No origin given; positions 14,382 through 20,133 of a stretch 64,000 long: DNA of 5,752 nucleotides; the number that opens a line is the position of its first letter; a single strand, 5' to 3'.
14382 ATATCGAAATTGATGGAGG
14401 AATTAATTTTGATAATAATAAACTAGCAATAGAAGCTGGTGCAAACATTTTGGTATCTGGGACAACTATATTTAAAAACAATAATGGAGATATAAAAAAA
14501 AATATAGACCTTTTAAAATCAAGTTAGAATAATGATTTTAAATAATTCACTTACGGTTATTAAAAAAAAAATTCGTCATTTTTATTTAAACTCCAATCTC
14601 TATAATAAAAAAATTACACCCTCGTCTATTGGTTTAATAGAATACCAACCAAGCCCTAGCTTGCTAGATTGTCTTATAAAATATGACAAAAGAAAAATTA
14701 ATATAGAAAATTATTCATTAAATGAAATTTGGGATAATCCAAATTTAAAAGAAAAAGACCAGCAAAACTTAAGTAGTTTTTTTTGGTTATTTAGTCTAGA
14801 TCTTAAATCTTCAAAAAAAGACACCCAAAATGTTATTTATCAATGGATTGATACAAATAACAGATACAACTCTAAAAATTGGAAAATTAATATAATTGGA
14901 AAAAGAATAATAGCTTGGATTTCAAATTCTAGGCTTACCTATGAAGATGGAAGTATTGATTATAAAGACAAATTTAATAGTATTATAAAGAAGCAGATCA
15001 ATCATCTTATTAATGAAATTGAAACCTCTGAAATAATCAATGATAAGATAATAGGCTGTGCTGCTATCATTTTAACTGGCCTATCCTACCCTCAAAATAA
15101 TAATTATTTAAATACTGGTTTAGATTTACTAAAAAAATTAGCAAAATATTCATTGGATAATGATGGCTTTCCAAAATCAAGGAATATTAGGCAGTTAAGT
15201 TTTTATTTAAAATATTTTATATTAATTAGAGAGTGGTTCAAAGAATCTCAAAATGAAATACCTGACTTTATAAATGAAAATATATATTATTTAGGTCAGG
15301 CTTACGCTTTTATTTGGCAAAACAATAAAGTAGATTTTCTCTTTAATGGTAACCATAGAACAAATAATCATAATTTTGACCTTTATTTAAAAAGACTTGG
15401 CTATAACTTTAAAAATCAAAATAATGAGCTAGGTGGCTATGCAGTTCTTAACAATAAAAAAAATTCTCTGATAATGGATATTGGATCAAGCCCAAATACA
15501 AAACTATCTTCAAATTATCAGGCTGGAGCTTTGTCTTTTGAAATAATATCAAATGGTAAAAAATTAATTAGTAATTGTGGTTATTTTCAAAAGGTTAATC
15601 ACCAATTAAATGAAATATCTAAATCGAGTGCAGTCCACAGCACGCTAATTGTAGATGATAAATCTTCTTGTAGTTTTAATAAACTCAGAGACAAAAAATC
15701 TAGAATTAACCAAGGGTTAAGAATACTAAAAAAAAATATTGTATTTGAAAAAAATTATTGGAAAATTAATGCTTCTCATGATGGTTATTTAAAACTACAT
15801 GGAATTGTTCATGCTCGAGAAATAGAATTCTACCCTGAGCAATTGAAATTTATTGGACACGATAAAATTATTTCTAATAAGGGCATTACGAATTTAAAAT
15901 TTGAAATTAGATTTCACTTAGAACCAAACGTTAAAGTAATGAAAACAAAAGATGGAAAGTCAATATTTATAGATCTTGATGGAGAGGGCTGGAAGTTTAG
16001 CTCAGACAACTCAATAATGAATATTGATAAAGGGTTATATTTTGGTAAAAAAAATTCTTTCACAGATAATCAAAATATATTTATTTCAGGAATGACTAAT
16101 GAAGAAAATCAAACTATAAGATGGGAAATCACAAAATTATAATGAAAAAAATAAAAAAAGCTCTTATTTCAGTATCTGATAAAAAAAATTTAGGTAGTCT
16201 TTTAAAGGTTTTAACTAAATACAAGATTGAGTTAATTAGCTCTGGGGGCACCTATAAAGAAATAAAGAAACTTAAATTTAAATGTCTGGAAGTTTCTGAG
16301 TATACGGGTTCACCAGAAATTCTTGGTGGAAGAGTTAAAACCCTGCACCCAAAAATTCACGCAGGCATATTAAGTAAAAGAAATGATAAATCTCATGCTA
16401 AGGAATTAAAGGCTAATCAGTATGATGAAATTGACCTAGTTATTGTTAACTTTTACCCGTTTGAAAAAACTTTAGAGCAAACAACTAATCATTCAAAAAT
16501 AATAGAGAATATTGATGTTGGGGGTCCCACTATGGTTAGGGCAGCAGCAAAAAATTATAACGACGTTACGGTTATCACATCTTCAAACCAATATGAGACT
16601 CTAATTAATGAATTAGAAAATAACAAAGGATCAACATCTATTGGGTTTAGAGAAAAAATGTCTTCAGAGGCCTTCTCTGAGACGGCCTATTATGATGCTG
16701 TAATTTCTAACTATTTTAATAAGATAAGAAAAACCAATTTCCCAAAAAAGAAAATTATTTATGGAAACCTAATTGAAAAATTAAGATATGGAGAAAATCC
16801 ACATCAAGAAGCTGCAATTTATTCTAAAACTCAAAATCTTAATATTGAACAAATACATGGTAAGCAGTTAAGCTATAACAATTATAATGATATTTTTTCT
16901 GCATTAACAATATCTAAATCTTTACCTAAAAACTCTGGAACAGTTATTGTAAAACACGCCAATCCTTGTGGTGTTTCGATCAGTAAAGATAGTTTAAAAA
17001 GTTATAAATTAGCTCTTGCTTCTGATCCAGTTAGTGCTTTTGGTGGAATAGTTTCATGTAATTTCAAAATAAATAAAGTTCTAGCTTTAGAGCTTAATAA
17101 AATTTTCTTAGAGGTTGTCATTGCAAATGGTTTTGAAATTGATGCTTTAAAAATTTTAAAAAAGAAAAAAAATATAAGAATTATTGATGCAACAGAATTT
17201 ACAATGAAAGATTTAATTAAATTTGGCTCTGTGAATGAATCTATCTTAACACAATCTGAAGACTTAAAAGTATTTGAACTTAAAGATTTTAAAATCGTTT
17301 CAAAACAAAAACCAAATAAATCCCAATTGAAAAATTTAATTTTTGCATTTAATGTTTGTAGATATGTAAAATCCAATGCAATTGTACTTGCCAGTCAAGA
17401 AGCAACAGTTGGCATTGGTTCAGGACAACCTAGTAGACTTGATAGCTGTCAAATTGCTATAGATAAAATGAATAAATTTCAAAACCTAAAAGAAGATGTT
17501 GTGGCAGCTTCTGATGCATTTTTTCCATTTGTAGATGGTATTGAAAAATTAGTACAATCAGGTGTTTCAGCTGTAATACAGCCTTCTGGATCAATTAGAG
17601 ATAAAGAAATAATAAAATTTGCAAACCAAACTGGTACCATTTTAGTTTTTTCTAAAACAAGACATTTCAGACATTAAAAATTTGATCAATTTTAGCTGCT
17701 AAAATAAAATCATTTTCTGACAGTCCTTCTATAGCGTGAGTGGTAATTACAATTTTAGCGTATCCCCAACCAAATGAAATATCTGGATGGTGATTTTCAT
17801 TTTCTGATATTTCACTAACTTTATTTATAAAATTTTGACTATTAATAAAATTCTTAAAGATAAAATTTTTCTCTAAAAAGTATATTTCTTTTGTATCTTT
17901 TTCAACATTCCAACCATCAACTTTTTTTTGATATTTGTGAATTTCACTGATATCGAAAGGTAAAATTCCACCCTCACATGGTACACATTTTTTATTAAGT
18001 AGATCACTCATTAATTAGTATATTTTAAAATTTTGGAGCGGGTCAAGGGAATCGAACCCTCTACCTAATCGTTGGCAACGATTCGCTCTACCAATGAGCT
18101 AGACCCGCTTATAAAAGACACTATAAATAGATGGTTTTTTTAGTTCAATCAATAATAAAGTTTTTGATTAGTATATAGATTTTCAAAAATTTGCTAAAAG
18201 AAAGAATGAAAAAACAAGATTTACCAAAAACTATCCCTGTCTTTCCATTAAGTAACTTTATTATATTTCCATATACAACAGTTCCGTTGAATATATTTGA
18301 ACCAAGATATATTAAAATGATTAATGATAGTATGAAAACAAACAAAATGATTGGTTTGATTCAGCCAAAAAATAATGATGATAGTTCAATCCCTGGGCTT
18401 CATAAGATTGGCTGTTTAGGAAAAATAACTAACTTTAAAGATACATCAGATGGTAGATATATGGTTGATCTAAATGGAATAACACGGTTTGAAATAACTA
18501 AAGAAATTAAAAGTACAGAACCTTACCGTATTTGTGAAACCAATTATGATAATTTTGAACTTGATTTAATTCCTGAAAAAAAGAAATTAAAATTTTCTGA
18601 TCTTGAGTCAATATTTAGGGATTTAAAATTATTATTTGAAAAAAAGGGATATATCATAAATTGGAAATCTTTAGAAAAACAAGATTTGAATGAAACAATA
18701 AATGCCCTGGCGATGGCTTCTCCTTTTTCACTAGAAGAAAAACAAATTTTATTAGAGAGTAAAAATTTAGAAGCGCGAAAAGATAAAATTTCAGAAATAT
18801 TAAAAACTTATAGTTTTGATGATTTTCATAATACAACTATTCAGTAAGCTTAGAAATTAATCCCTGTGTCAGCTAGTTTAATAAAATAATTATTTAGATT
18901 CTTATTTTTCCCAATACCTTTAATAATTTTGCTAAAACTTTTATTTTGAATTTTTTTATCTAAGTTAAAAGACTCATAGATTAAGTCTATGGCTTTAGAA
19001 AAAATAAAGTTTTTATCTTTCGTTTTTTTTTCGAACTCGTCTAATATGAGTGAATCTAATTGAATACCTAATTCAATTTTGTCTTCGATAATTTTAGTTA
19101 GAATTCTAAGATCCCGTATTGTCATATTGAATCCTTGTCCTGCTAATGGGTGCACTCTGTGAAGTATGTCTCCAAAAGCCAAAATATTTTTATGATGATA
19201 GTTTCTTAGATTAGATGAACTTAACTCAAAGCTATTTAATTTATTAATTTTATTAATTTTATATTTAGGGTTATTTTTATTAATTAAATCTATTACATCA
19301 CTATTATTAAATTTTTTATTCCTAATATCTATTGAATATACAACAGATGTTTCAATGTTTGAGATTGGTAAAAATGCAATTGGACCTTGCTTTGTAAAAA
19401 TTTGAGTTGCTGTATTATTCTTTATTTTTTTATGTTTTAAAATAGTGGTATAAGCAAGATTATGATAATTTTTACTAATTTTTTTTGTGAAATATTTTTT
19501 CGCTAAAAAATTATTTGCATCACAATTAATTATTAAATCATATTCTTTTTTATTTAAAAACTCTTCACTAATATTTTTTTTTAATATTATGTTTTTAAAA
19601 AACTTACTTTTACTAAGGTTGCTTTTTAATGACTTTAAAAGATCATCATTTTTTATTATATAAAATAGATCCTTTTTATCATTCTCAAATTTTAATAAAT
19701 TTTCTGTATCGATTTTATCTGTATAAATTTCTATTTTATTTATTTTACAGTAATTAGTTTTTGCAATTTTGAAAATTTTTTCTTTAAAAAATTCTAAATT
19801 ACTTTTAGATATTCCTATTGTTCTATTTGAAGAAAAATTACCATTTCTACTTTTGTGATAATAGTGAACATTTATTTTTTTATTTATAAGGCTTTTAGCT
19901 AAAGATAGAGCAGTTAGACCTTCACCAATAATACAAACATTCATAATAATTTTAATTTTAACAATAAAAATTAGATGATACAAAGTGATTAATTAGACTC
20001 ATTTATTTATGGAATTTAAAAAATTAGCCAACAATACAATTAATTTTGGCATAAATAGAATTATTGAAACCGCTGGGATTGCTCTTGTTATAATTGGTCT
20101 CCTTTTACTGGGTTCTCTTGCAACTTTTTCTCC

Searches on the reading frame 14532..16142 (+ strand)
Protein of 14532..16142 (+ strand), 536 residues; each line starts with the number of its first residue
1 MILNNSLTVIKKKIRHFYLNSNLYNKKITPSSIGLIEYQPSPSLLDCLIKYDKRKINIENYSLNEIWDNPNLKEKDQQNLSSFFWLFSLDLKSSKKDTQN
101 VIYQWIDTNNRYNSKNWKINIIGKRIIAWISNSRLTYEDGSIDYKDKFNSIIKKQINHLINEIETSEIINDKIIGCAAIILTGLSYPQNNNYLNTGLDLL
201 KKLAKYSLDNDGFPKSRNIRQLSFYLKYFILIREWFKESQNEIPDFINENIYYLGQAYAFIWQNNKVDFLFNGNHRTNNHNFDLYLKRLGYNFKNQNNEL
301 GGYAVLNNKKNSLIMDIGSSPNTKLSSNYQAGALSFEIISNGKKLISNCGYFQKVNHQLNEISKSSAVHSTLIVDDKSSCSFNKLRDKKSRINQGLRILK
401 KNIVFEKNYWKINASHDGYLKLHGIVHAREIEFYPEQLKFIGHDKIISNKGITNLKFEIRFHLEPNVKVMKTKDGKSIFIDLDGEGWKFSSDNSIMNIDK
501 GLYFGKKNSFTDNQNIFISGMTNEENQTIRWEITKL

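Call 49: search_protein_families(library=pfam, proteins=[window:14532-16142:+], max_evalue=0.001)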
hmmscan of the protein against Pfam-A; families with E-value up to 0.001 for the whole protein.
window:14532-16142:+ (536 aa): 1 family
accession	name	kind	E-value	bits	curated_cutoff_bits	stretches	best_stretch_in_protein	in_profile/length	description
PF07940.18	Hepar_II_III_C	-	6.7e-55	186.6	24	1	301-532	12-237/237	Heparinase II/III-like, C-terminal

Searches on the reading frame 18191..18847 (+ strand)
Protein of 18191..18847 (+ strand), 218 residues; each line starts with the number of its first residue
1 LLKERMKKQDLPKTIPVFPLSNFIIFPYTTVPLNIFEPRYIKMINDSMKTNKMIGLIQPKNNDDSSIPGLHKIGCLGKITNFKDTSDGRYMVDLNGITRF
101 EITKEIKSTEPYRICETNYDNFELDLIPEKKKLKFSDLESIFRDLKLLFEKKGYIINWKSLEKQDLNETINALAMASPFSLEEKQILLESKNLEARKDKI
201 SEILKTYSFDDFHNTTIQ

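Call 49: search_protein_families(library=pfam, proteins=[window:18191-18847:+], max_evalue=0.001)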
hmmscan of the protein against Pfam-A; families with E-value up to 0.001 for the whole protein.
window:18191-18847:+ (218 aa): 1 family
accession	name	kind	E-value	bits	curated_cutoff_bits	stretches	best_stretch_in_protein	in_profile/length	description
PF02190.22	LON_substr_bdg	-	1.8e-40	139.5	28.7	1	14-205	1-199/200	ATP-dependent protease La (LON) substrate-binding domain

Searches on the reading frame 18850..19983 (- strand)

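Call 49: search_protein_families(library=pfam, proteins=[window:18850-19983:-], max_evalue=0.001)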
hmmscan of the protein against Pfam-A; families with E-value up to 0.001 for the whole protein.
window:18850-19983:- (377 aa): 2 families
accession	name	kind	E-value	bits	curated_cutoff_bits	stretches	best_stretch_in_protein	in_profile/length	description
PF01494.25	FAD_binding_3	-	4.5e-08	33.2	22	1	202-298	213-317/349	FAD binding domain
PF08491.16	SE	-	0.00068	19.2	20.1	0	187-306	41-171/276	Squalene epoxidase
